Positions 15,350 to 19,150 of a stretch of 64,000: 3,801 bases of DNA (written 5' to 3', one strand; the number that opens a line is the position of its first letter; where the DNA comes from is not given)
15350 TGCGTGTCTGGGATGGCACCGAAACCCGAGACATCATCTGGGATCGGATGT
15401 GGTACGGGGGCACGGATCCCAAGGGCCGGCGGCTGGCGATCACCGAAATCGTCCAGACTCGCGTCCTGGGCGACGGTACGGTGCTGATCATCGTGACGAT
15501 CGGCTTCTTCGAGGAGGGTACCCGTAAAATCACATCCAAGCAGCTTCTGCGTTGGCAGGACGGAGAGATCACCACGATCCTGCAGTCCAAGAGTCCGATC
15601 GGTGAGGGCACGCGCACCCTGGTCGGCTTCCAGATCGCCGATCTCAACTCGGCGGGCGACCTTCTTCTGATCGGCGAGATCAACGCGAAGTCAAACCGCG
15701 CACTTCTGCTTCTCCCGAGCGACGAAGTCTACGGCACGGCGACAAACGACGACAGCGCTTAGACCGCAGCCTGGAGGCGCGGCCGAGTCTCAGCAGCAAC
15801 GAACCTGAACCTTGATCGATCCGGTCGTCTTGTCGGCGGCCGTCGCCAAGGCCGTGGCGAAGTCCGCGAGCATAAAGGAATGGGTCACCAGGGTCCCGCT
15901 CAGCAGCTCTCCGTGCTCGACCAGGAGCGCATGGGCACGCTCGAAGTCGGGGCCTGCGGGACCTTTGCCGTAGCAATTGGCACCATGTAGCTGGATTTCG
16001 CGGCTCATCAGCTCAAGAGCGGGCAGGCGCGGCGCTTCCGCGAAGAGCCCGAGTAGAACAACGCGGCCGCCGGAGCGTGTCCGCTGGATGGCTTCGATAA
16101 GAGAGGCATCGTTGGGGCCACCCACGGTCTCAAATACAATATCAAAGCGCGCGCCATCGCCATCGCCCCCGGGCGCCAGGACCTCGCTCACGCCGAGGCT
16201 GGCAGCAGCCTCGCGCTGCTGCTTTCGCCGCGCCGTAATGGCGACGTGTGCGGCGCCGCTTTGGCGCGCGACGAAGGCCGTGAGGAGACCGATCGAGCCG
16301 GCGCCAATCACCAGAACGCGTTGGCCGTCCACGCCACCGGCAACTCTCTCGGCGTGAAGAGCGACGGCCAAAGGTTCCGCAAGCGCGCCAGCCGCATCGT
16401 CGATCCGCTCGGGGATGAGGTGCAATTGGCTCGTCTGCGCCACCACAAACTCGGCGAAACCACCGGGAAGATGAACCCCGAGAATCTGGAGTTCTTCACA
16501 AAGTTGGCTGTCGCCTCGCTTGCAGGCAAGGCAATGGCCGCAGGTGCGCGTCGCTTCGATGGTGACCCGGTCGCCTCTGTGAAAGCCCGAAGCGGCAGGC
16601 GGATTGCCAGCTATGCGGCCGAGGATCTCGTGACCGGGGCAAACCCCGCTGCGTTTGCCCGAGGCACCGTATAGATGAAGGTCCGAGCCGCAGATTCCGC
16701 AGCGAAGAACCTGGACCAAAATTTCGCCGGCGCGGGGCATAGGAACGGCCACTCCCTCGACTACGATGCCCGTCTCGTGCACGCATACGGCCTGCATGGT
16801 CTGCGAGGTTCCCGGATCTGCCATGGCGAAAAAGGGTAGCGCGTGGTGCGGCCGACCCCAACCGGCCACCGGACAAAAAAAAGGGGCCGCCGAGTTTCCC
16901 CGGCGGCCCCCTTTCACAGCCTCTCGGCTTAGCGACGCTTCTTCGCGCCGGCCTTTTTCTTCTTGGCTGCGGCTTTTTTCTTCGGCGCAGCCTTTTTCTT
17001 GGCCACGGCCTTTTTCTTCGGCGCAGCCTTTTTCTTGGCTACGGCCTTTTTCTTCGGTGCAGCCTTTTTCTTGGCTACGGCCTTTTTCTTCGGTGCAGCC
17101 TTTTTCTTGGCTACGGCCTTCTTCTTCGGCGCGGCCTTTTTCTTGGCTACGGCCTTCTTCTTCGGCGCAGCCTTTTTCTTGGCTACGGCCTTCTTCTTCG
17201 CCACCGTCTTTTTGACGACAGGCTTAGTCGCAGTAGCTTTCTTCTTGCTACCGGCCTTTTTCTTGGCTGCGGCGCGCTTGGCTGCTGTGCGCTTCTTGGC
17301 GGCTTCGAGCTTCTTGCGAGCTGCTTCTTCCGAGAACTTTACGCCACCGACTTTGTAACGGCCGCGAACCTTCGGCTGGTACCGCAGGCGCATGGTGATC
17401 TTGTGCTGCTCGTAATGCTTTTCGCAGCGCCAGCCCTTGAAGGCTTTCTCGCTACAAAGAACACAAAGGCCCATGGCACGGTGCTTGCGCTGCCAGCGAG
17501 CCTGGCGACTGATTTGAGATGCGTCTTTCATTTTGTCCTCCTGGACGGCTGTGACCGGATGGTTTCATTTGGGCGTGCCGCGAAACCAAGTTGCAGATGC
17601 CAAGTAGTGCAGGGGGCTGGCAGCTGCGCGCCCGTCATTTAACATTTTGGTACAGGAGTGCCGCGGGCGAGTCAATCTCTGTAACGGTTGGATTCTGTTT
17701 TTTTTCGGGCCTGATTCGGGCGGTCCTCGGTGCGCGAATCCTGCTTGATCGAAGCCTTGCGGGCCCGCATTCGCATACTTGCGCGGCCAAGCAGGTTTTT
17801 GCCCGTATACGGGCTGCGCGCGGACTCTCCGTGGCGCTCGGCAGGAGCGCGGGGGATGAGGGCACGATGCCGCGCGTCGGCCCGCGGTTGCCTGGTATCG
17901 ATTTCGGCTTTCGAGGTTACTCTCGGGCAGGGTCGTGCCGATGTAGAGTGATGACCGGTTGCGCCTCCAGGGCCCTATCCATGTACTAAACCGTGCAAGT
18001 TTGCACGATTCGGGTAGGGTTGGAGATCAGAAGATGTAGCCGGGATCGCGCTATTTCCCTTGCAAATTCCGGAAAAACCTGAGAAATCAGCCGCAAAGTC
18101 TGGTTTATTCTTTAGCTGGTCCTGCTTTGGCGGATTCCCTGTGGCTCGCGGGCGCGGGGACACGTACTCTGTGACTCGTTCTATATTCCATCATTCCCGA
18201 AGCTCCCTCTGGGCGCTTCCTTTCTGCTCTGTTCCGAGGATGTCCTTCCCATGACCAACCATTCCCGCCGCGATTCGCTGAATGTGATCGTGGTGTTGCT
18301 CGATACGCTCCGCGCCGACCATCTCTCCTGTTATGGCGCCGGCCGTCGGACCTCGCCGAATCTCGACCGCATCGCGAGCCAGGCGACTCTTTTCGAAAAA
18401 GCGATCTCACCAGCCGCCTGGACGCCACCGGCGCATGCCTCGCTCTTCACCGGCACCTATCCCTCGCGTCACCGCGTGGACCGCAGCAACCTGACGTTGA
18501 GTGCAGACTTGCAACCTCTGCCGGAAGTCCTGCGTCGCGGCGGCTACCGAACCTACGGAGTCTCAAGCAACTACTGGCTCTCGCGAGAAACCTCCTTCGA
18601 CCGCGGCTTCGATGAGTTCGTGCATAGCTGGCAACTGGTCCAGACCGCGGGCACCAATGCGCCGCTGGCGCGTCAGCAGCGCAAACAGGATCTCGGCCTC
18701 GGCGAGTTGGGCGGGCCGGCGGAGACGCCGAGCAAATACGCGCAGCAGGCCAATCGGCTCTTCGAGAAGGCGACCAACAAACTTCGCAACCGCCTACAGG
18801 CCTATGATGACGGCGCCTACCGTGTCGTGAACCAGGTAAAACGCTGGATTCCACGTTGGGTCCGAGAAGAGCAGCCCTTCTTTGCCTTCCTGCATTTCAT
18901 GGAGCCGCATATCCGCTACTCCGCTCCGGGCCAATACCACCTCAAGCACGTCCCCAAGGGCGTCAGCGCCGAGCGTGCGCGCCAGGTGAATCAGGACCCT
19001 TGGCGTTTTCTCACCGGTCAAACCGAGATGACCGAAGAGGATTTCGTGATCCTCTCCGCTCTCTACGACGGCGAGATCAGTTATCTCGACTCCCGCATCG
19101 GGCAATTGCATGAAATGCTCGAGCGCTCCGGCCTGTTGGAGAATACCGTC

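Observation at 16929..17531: Nucleoid-type K/A-repeat protein with Cys/His N-terminus, encoded by a perfect 36-bp tandem array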

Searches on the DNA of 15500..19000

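Call 49: search_rna_families(source=window, start=15500, end=19000, threshold=evalue, max_evalue=1)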
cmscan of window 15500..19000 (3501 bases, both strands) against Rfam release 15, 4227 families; matches with E-value up to 1: 2.
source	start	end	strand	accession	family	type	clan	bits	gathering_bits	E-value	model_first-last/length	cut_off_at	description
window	16873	16913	-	RF00489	ctRNA_p42d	Gene; antisense;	-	21.2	50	0.32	1-46/46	no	ctRNA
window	16875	16944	-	RF02353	BjrC68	Gene; sRNA;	-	19.3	39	0.1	1-82/82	no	Bradyrhizobiaceae sRNA BjrC68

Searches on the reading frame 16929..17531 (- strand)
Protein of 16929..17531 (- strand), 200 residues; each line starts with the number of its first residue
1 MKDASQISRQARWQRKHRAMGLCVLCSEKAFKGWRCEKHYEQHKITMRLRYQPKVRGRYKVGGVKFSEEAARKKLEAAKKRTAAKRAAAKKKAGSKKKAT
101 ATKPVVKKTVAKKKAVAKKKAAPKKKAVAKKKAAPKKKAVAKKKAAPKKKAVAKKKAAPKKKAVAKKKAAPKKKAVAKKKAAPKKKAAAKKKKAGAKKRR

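Call 4: search_protein_families(library=pfam, proteins=[window:16929-17531:-], max_evalue=10)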
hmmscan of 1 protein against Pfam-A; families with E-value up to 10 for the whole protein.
window:16929-17531:- (200 aa): 2 families
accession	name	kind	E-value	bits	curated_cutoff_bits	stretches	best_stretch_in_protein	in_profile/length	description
PF19268.4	CIS_TMP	-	5.4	6.6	27.8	1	37-188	155-295/463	Contractile injection system tape measure protein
PF12722.12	Hid1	-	6.3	5.3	22.5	1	70-176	588-690/812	High-temperature-induced dauer-formation protein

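Call 5: search_protein_families(library=ncbifam, proteins=[window:16929-17531:-], max_evalue=10)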
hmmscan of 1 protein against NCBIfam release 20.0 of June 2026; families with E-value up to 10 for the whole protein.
window:16929-17531:- (200 aa): 9 families
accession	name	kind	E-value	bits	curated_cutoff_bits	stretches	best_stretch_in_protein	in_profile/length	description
NF038053.1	hist_H1_lk_Burk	equivalog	6.3e-05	23.3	80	1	70-198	34-156/195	histone H1-like DNA-binding protein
NF007065.0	PRK09510.1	equivalog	0.029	13.4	213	1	42-197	96-253/387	cell envelope integrity protein TolA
NF005846.3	PRK07764.1-6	equivalog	0.31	10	625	1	68-192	368-532/628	DNA polymerase III subunit gamma and tau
NF004561.0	PRK05901.1-3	equivalog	0.34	10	582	1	65-180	47-167/537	RNA polymerase sigma factor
NF040712.1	SepH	equivalog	0.59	9.9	40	1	69-198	204-333/351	septation protein SepH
NF005942.0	PRK07994.1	equivalog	3.7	6.4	613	1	77-190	399-512/655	DNA polymerase III subunit gamma/tau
NF005423.0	PRK07003.1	equivalog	6.6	5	1260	1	71-193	403-526/831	DNA polymerase III subunit gamma/tau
NF047351.1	lipase_YSIRK_Sa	exception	7.8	4.6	650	1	82-188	91-325/704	YSIRK-targeted triacylglycerol lipase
NF041166.1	f2_encap_cargo1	exception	9.3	5.2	800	1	77-186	46-208/623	family 2A encapsulin nanocompartment cargo protein cysteine desulfurase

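Call 12: list_cluster_members(proteins=[window:16929-17531:-])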
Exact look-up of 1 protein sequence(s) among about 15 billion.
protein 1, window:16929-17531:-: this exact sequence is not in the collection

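Call 33: find_homologous_proteins(query=window:16929-17531:-, max_evalue=1e-10)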
Query window:16929-17531:- (200 aa): 66 proteins with E <= 1e-10 among 8000 candidates.
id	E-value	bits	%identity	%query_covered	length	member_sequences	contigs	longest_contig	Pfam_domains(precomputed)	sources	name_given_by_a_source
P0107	1.0e-59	220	68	76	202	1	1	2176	PF07382.17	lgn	-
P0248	3.9e-38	149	85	34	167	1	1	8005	-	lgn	-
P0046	3.2e-37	146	90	31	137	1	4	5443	PF07382.17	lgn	-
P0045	1.2e-36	145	90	31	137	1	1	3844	PF07382.17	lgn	-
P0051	8.7e-36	142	89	31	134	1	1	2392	PF07382.17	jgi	jgi:hypothetical protein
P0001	1.0e-35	142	87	34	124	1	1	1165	-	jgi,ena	-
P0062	1.8e-35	141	89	31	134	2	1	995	PF07382.17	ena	-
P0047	2.4e-35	140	90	31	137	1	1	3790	PF07382.17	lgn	-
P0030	2.5e-35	140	83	35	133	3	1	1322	PF07382.17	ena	-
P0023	2.6e-35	140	58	69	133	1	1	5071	-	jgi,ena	-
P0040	2.8e-35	140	90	31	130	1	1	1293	PF07382.17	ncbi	-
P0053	3.0e-35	140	89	31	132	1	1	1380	PF07382.17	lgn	-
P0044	3.4e-35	140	90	31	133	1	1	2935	PF07382.17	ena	-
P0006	3.5e-35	140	62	57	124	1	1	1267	-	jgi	jgi:hypothetical protein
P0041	3.8e-35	140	90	31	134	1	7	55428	PF07382.17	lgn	-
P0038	4.9e-35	139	90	31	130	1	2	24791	PF07382.17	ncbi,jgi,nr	ncbi:hypothetical protein K2Z84_31915 [Candidatus Binatia bacterium]|jgi:hypothetical protein|nr:hyp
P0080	5.3e-35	139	89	31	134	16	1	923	PF07382.17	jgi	jgi:hypothetical protein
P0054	5.6e-35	139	89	31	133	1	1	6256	PF07382.17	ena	-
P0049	5.9e-35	139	76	42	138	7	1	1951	PF07382.17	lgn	-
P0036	8.3e-35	139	63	62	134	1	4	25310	PF07382.17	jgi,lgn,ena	-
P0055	1.4e-34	138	89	31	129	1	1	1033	PF07382.17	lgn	-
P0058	2.3e-34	137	63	73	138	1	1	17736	PF07382.17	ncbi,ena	-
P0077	2.4e-34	137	89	31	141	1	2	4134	PF07382.17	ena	-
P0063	2.9e-34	137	89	31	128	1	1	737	PF07382.17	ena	-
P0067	3.2e-34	137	89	31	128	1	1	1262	PF07382.17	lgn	-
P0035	3.5e-34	137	90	31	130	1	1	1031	PF07382.17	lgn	-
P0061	4.2e-34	136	89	31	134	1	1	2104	PF07382.17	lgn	-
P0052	5.2e-34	136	57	63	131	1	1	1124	PF07382.17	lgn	-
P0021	5.5e-34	136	90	32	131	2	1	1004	PF07382.17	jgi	jgi:hypothetical protein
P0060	9.2e-34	135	89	31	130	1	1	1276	PF07382.17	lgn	-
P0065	9.5e-34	135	89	31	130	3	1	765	PF07382.17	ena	-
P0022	1.0e-33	135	74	44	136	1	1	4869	PF07382.17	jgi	jgi:hypothetical protein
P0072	1.3e-33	135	89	31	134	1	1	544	PF07382.17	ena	-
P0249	2.8e-33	134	54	61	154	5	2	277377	PF07382.17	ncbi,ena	-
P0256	2.4e-11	62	-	-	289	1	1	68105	PF21157.3,PF01258.24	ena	-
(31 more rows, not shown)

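Call 78: predict_structure(alignment_id=A3)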
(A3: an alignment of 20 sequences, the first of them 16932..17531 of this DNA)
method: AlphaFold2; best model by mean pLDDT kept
length: 200 residues; sequences in the alignment: 20
mean_pLDDT: 63.5   pTM: 0.29
mean pLDDT of the five models: 63.5, 63.1, 61.8, 60.2, 58.8
residues with pLDDT >= 90: 37; 70-90: 20; 50-70: 108; < 50: 35
segments of 3 or more residues with pLDDT < 50: 99-102, 105-113, 115-120, 124-129
pLDDT, mean of each block of 10 residues (from residue 1): 76 92 93 89 91 69 56 71 58 48 48 46 49 54 54 53 55 56 56 55
secondary structure, 60 per line:
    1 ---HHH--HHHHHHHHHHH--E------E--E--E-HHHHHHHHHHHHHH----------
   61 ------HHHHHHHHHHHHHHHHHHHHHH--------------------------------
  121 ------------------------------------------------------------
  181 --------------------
elements in order: H9-19 H37-50 H67-88

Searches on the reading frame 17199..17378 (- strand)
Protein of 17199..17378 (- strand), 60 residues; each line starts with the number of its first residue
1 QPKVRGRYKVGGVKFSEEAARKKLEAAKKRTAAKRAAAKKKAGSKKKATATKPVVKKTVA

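Call 53: find_related_loci(query=window:17199-17378:-, collection=metagenome_contigs, flank=3000)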
Query seq(60 aa) (60 aa) in metagenome_contigs; peptide patterns used: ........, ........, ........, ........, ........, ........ (x = any residue, [..] = any of these).
600 stretches matched a pattern, but none encodes a relative of the query by tblastn (E <= 1e-3).

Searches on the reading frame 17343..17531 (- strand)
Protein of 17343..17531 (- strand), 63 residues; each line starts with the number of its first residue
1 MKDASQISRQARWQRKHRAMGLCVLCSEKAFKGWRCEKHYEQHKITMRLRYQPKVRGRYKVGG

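Call 43: search_dna_similar(query=window:17343-17531:-, collection=phages, mode=protein, max_evalue=0.01, max_rows=25)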
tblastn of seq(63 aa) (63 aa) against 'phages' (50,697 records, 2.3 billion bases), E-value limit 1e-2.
No match.

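Call 44: search_dna_similar(query=window:17343-17531:-, collection=plasmids, mode=protein, max_evalue=0.01, max_rows=25)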
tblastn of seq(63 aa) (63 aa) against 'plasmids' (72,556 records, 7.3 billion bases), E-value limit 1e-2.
No match.
